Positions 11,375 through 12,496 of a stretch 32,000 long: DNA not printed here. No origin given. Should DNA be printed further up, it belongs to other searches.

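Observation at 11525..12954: Translationally coupled two-gene module (unknown 203-aa protein plus 273-aa HEPN protein) is a candidate new toxin-antitoxin or abortive-infection system on an archaeal integrative element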

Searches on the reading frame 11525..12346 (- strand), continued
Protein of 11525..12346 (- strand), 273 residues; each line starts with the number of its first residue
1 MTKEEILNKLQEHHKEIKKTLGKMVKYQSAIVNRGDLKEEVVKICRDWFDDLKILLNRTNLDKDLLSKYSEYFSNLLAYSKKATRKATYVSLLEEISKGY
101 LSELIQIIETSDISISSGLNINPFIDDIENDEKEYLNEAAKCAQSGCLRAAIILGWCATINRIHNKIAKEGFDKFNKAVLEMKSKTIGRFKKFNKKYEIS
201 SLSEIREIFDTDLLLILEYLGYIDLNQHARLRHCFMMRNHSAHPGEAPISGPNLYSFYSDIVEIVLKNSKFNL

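Call 89: fold_search(model_id=the predicted structure, library=viral)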
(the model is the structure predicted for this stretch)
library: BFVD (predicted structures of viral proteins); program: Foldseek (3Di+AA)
matches with E <= 10: 28; with E <= 0.001: 0
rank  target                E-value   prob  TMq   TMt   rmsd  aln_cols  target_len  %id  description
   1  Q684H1                1.9e+00  0.04  0.13  0.12  21.3       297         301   16  (no name in the UniProt tables at hand)
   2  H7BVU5                2.0e+00  0.08  0.15  0.16  23.5       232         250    9  (no name in the UniProt tables at hand)
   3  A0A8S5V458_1          2.2e+00  0.04  0.13  0.05  18.4       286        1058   11  PolyVal ADP-Ribosyltransferase [Myoviridae sp. ct8iP21]
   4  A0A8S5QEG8            3.6e+00  0.69  0.28  0.62   3.8       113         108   15  Uncharacterized protein [Siphoviridae sp. ctr2f5]
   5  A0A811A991            3.6e+00  0.06  0.19  0.22  15.4       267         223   10  (no name in the UniProt tables at hand)
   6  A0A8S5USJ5            4.7e+00  0.02  0.14  0.13  30.4       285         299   10  Uncharacterized protein [Myoviridae sp. ctijX18]
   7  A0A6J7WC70            4.9e+00  0.12  0.23  0.13  14.7       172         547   13  Uncharacterized protein [uncultured Caudovirales phage]
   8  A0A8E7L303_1          5.1e+00  0.12  0.31  0.13  22.7       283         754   11  Tail protein [Enterococcus phage 113]
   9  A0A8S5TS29            5.4e+00  0.41  0.27  0.54   4.4       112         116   12  Uncharacterized protein [Siphoviridae sp. ctEw721]
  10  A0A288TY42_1          5.6e+00  0.11  0.31  0.08  21.9       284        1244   12  Putative tail fiber [Enterococcus phage EFP01]
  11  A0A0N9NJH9            5.9e+00  0.35  0.27  0.58   4.3       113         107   12  Uncharacterized protein [Acidianus bottle-shaped virus 2 strain ABV2]
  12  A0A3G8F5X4            5.9e+00  0.13  0.25  0.38  15.8       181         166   13  (no name in the UniProt tables at hand)
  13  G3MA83                5.9e+00  0.06  0.17  0.16  10.7       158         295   13  Gp342 [Bacillus phage G]
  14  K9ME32                5.9e+00  0.06  0.19  0.08  17.5       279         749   13  (no name in the UniProt tables at hand)
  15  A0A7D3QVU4            6.2e+00  0.72  0.33  0.16   2.7       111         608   14  Uncharacterized protein [Fadolivirus FV1/VV64]
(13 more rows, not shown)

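Call 91: search_protein_families(library=pfam, proteins=[P0094, P0115, P0120, P0329, P0348, P0362], max_evalue=1)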
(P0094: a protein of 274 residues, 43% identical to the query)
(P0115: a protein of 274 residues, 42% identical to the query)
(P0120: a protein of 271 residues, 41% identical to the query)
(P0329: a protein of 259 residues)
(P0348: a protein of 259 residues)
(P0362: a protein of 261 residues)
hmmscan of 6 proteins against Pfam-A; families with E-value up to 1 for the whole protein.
P0094 (274 aa): 0 families

P0115 (274 aa): 5 families
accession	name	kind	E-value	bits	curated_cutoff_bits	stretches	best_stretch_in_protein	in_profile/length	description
PF18735.6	HEPN_RiboL-PSP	-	0.0011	19.4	28.4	1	161-266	74-182/191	RiboL-PSP-HEPN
PF02865.22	STAT_int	-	0.037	14.9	26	1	19-138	8-119/121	STAT protein, protein interaction domain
PF20675.2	MPH2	-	0.044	15.1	29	1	18-81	8-70/107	Maintenance of Photosystem II under High light 2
PF13102.12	Phage_int_SAM_5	-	0.2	12.5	22.3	0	33-83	35-85/98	Phage integrase SAM-like domain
PF02590.22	SPOUT_MTase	-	0.2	12.1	27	1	89-135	52-98/154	Predicted SPOUT methyltransferase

P0120 (271 aa): 3 families
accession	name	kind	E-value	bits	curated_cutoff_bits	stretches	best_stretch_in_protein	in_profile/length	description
PF12009.13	Telomerase_RBD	-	0.028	15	25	1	3-67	16-84/133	Telomerase ribonucleoprotein complex - RNA binding domain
PF19060.5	DVNP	-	0.16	12.8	25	1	20-63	22-68/77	DVNP family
PF09340.15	NuA4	-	0.32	11.3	25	0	118-199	14-75/78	Histone acetyltransferase subunit NuA4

P0329 (259 aa): 0 families

P0348 (259 aa): 1 family
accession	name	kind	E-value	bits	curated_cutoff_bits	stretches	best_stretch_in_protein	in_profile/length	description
PF11214.13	Med2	-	0.42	11.2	26.8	1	49-129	26-93/100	Mediator complex subunit 2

P0362 (261 aa): 0 families

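Call 101: find_related_loci(query=A1, collection=viral_contigs, flank=6000)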
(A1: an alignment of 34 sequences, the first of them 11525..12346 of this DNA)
Query A1 (273 aa) in viral_contigs; peptide patterns used: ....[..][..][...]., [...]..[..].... (x = any residue, [..] = any of these).
78 stretches matched a pattern; 1 encode a relative of the query (tblastn E <= 1e-3); 1 distinct loci.
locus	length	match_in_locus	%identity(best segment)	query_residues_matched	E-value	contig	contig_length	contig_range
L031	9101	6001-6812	70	3-273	1e-67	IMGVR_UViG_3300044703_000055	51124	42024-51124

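Call 104: search_protein_families(library=phrogs, proteins=[window:11525-12346:-, L031:784-1722:+, L031:2102-2944:+, L031:3259-3588:+, L031:3863-4195:+, L031:4626-5072:+, L031:6915-7766:+], max_evalue=0.001)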
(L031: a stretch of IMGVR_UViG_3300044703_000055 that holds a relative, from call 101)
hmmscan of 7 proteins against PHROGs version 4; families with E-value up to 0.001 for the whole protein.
window:11525-12346:- (273 aa): 1 family
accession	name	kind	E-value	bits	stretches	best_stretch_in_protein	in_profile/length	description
phrog_27609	-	unknown function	2.6e-11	44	1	130-268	27-156/418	-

L031:784-1722:+ (312 aa): 5 families
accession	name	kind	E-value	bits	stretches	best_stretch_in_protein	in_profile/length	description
phrog_298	-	DNA, RNA and nucleotide metabolism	3.1e-29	103.2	1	5-245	38-260/293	exonuclease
phrog_466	-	DNA, RNA and nucleotide metabolism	1.9e-06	28.5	1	137-188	257-316/446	exonuclease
phrog_1218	-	DNA, RNA and nucleotide metabolism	0.00074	19.9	0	143-178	136-171/364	exonuclease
phrog_69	-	DNA, RNA and nucleotide metabolism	0.00074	19.6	1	74-183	117-240/501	exonuclease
phrog_1706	-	DNA, RNA and nucleotide metabolism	0.00094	19.7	0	77-187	84-170/293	CRISPR/Cas system associated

L031:2102-2944:+ (280 aa): 0 families

L031:3259-3588:+ (109 aa): 0 families

L031:3863-4195:+ (110 aa): 0 families

L031:4626-5072:+ (148 aa): 0 families

L031:6915-7766:+ (283 aa): 0 families
